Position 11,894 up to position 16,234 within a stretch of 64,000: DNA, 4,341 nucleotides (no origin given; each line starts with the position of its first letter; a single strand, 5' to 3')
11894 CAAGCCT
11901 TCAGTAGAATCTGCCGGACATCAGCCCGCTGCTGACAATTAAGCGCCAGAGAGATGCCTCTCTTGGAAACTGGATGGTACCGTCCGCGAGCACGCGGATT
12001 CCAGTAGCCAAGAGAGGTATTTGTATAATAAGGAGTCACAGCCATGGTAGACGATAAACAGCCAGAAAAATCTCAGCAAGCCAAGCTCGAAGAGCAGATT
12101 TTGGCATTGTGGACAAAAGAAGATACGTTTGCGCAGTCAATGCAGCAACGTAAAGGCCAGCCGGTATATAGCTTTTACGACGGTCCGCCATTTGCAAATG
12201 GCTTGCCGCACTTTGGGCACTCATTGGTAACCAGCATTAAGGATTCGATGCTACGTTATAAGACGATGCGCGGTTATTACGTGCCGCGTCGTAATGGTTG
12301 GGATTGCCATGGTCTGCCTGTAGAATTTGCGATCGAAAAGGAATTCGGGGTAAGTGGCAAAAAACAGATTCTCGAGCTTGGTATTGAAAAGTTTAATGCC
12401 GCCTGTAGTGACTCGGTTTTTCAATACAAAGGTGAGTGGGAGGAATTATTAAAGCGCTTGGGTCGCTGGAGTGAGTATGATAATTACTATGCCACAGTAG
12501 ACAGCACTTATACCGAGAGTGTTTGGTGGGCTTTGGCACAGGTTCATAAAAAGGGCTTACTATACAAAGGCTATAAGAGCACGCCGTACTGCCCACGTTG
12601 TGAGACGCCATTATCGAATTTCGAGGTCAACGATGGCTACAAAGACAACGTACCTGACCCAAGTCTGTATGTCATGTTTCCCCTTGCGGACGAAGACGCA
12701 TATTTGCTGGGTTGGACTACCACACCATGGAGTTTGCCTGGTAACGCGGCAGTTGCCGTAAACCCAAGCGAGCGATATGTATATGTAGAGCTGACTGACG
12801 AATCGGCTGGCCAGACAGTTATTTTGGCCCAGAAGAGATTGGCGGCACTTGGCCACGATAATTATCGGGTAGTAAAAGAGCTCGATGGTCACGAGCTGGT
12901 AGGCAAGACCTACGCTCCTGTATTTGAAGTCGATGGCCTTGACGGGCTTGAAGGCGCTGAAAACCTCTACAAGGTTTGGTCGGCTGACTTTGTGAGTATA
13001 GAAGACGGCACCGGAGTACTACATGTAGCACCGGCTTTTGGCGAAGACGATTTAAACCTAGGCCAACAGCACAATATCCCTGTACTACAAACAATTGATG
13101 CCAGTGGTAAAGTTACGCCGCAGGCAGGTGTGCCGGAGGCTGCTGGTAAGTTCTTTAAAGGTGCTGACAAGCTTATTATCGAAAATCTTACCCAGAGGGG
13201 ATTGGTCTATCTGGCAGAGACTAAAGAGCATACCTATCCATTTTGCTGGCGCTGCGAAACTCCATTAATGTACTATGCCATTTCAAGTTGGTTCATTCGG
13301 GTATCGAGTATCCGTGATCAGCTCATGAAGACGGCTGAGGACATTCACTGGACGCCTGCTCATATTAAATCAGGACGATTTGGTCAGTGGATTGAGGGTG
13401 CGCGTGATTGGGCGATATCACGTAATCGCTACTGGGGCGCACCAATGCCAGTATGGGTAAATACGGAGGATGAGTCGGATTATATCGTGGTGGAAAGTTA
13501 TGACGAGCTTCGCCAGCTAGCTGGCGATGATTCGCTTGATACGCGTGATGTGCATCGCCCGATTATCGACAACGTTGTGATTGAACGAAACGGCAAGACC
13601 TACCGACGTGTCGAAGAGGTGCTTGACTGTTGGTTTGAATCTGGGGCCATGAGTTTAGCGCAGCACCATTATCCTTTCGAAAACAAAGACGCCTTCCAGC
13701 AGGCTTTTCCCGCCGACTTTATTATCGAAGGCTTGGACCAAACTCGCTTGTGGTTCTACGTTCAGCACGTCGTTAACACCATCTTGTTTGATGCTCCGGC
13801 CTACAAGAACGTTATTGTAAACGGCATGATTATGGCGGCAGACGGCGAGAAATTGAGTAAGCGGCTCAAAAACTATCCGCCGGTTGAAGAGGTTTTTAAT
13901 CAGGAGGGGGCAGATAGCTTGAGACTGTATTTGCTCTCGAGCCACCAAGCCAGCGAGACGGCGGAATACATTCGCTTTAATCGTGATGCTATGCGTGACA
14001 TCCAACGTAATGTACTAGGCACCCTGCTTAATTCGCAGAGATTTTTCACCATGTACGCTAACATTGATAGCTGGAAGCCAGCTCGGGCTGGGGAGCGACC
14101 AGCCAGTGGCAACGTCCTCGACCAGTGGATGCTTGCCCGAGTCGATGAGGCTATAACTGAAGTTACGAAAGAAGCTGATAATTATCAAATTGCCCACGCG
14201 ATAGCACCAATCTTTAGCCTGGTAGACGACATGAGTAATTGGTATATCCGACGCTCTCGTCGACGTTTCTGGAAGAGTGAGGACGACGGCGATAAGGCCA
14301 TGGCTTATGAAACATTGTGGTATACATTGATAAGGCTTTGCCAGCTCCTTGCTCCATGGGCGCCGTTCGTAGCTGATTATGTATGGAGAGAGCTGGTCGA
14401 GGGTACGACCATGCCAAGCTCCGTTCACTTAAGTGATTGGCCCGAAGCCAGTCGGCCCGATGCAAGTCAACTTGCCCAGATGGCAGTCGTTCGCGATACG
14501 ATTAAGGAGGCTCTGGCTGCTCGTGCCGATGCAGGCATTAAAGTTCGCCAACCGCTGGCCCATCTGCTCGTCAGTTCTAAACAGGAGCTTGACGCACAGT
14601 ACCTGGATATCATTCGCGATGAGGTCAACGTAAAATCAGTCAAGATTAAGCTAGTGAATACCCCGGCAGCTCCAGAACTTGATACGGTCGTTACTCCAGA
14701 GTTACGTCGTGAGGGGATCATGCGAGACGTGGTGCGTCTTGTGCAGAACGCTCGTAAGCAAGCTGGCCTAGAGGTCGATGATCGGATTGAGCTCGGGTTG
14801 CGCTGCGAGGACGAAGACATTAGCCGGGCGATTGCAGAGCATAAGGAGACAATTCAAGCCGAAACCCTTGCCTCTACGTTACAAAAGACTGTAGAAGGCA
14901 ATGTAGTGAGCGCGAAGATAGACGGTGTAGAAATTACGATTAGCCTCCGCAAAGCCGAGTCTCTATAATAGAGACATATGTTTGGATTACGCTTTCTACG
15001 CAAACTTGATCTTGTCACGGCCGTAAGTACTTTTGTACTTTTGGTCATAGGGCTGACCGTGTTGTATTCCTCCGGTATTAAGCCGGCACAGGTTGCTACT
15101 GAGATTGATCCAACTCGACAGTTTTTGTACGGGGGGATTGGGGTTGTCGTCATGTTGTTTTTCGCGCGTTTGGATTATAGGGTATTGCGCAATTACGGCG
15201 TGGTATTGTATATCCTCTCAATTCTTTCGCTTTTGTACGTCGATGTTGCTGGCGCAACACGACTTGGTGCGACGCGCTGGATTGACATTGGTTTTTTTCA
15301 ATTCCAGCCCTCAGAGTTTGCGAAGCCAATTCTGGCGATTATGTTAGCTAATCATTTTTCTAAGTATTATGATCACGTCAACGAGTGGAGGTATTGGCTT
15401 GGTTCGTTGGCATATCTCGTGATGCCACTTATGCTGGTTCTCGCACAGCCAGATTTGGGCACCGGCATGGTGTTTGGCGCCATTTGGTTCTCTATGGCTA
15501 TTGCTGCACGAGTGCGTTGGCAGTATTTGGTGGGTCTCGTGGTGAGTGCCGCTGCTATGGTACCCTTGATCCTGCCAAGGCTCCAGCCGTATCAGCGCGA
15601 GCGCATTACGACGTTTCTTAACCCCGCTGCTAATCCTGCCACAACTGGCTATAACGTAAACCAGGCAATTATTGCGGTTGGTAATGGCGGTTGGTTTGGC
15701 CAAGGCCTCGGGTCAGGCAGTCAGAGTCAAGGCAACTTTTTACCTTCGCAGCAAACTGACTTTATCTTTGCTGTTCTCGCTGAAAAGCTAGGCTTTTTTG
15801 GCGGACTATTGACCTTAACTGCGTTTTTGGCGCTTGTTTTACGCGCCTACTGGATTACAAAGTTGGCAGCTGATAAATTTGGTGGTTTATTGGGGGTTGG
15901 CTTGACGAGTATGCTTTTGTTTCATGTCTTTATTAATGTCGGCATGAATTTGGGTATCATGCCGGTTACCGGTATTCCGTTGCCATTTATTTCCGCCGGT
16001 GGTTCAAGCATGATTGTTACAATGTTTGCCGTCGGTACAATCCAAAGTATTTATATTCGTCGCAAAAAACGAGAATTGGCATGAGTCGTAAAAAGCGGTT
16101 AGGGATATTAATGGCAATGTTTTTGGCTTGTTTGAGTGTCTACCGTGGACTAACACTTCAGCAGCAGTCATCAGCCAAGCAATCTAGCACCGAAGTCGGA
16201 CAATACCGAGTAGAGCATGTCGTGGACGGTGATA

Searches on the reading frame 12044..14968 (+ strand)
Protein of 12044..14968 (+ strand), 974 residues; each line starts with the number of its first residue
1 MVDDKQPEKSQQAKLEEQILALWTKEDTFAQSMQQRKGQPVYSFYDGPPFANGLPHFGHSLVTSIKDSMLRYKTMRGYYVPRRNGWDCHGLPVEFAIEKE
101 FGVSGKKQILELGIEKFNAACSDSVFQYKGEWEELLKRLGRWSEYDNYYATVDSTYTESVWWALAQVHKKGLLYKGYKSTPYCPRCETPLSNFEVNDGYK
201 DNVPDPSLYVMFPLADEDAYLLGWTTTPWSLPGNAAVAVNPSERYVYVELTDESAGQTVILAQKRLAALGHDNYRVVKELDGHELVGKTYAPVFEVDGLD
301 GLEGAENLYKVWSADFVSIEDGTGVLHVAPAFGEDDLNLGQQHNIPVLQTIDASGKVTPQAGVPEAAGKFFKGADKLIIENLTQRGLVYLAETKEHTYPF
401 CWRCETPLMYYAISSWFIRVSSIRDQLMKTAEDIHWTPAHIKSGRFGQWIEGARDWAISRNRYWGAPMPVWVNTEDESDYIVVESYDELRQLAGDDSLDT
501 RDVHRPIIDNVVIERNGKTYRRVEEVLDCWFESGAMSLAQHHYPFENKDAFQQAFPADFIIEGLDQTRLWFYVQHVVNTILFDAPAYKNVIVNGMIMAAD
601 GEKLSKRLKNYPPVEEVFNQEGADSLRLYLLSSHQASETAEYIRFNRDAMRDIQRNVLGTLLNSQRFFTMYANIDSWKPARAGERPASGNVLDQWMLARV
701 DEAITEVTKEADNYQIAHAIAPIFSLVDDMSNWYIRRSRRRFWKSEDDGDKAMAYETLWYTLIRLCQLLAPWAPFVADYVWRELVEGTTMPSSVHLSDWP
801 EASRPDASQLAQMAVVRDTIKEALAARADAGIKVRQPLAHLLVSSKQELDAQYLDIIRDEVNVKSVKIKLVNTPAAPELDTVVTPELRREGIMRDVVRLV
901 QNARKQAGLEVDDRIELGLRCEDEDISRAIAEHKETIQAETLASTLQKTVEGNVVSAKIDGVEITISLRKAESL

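Call 34: search_protein_families(library=pfam, proteins=[window:12044-14968:+], max_evalue=0.00001)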
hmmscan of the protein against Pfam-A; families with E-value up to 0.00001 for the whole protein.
window:12044-14968:+ (974 aa): 4 families
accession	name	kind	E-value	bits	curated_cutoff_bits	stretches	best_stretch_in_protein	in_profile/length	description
PF00133.28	tRNA-synt_1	-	6.8e-132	440.6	22.7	1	18-638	1-410/414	tRNA synthetases class I (I, L, M and V)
PF08264.19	Anticodon_1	-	2.4e-31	109.1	25.1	1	693-838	1-144/148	Anticodon-binding domain of tRNA ligase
PF19302.4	DUF5915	-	2.9e-22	79.6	27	1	879-970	104-194/195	Domain of unknown function (DUF5915)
PF09334.17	tRNA-synt_1g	-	1.9e-18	66.9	20.1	1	49-194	8-134/391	tRNA synthetases class I (M)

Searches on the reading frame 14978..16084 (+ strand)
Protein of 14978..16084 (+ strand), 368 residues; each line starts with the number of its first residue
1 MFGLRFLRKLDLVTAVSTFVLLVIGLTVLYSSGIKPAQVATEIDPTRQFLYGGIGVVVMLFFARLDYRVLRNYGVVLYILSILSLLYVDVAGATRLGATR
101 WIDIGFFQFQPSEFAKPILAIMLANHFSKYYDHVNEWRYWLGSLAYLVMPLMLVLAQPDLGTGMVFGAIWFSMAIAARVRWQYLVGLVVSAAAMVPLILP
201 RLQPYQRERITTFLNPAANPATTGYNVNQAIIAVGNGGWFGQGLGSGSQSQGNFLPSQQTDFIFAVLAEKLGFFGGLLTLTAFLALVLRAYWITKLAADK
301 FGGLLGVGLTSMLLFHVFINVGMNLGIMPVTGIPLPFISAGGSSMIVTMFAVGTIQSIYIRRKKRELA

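Call 34: search_protein_families(library=pfam, proteins=[window:14978-16084:+], max_evalue=0.00001)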
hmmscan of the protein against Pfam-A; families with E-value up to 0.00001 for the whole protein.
window:14978-16084:+ (368 aa): 1 family
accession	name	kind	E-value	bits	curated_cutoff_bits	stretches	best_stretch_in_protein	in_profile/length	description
PF01098.24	FTSW_RODA_SPOVE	-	2.2e-98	330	26.4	1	18-361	7-353/356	Cell cycle protein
